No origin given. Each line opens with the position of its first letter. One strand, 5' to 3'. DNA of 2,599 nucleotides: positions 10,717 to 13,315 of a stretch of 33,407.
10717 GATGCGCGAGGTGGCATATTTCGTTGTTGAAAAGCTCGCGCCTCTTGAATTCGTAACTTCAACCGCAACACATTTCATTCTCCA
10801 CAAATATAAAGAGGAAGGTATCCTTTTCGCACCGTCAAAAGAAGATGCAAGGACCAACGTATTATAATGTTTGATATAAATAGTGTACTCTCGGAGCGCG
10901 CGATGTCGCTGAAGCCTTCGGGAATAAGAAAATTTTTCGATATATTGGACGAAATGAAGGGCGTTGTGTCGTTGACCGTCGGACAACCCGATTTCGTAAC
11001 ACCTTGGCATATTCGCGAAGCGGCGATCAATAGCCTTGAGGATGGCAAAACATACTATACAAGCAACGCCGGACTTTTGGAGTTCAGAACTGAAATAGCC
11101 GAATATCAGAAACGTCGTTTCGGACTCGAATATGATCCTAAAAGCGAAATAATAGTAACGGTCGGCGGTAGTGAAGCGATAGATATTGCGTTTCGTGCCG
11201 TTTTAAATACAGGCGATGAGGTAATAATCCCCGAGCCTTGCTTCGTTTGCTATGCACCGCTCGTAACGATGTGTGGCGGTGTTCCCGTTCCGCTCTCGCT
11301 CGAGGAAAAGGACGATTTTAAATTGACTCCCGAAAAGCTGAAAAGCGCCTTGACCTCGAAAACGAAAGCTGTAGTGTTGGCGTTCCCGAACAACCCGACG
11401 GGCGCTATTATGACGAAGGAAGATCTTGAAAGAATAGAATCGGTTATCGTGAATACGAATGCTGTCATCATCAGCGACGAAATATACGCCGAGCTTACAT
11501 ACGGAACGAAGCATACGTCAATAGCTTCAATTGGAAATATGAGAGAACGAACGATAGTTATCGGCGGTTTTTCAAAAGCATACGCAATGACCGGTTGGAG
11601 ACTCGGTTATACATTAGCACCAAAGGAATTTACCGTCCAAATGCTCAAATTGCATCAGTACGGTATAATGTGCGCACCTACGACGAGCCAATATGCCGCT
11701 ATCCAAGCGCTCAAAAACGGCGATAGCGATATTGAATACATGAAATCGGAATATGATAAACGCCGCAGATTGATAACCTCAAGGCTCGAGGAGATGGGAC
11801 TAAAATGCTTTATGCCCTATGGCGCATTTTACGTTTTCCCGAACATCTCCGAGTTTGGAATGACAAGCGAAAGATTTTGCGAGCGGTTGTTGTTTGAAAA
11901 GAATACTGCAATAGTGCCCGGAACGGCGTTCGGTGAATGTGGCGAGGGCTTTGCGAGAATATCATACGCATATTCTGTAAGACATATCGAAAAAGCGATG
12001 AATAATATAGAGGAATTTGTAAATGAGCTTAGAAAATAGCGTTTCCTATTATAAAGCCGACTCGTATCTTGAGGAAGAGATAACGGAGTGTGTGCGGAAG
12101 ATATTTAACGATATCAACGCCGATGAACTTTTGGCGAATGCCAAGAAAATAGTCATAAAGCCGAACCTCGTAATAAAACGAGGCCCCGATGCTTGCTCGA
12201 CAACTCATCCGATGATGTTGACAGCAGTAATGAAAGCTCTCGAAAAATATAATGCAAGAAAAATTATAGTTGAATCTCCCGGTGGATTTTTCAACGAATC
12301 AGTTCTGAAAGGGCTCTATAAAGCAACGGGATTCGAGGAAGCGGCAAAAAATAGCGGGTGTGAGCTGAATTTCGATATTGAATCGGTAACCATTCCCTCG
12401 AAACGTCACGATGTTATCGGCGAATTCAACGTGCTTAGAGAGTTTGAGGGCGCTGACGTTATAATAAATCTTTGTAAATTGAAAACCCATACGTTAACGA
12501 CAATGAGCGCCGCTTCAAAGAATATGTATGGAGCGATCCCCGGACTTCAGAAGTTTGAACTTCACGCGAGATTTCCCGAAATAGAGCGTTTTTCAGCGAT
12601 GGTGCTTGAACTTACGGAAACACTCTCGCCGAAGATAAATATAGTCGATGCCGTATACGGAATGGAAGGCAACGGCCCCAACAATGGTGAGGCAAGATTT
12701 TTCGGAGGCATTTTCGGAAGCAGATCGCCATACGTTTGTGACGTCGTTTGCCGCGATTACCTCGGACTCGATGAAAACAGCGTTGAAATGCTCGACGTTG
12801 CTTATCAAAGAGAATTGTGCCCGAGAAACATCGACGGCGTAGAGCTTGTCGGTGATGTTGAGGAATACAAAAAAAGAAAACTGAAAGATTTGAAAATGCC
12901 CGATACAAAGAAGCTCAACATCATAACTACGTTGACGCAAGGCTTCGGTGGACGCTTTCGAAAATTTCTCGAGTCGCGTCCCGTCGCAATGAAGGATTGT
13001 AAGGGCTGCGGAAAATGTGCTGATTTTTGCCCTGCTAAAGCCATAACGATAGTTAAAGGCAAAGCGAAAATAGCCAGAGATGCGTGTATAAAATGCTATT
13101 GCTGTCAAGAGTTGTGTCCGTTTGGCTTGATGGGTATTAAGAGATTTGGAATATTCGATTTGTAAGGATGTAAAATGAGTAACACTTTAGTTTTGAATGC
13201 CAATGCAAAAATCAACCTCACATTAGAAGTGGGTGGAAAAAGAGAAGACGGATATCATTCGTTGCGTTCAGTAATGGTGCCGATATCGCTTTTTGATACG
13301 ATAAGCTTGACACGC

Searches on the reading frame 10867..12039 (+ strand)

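Call 83: search_protein_families(library=pfam, proteins=[window:10867-12039:+], max_evalue=0.00001)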
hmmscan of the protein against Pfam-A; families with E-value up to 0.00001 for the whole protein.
window:10867-12039:+ (390 aa): 3 families
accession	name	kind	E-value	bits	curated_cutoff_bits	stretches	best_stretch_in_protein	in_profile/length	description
PF00155.27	Aminotran_1_2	-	8.2e-69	232.9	19.7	1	32-380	2-360/361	Aminotransferase class I and II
PF01041.23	DegT_DnrJ_EryC1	-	1.2e-10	41.6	19.8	1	92-204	39-145/360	DegT/DnrJ/EryC1/StrS aminotransferase family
PF00266.25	Aminotran_5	-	3.3e-06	26.8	21.5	1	90-204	59-175/371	Aminotransferase class-V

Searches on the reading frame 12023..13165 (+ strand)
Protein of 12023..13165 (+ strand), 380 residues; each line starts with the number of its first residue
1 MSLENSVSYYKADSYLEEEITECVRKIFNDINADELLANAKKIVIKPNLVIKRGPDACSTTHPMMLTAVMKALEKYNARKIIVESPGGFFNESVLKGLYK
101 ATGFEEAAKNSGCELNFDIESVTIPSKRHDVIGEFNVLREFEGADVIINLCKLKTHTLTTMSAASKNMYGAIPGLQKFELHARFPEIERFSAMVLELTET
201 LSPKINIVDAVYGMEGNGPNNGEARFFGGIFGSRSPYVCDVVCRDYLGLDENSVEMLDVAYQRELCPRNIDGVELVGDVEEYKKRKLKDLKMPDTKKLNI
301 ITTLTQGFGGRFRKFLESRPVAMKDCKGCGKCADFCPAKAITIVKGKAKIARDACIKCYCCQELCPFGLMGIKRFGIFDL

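Call 83: search_protein_families(library=pfam, proteins=[window:12023-13165:+], max_evalue=0.00001)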
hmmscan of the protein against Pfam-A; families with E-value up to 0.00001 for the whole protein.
window:12023-13165:+ (380 aa): 4 families
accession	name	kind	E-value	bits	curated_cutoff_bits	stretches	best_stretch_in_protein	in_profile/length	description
PF04015.17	DUF362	-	6.6e-48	163.8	24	1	43-243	1-198/200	Domain of unknown function (DUF362)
PF12838.12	Fer4_7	-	2.4e-07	31.5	27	1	326-368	2-51/52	4Fe-4S dicluster domain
PF13237.11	Fer4_10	-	3e-07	30.7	25.5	1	324-366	7-53/53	4Fe-4S dicluster domain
PF00037.32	Fer4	-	9.2e-07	28.9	21.1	0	324-342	6-24/24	4Fe-4S binding domain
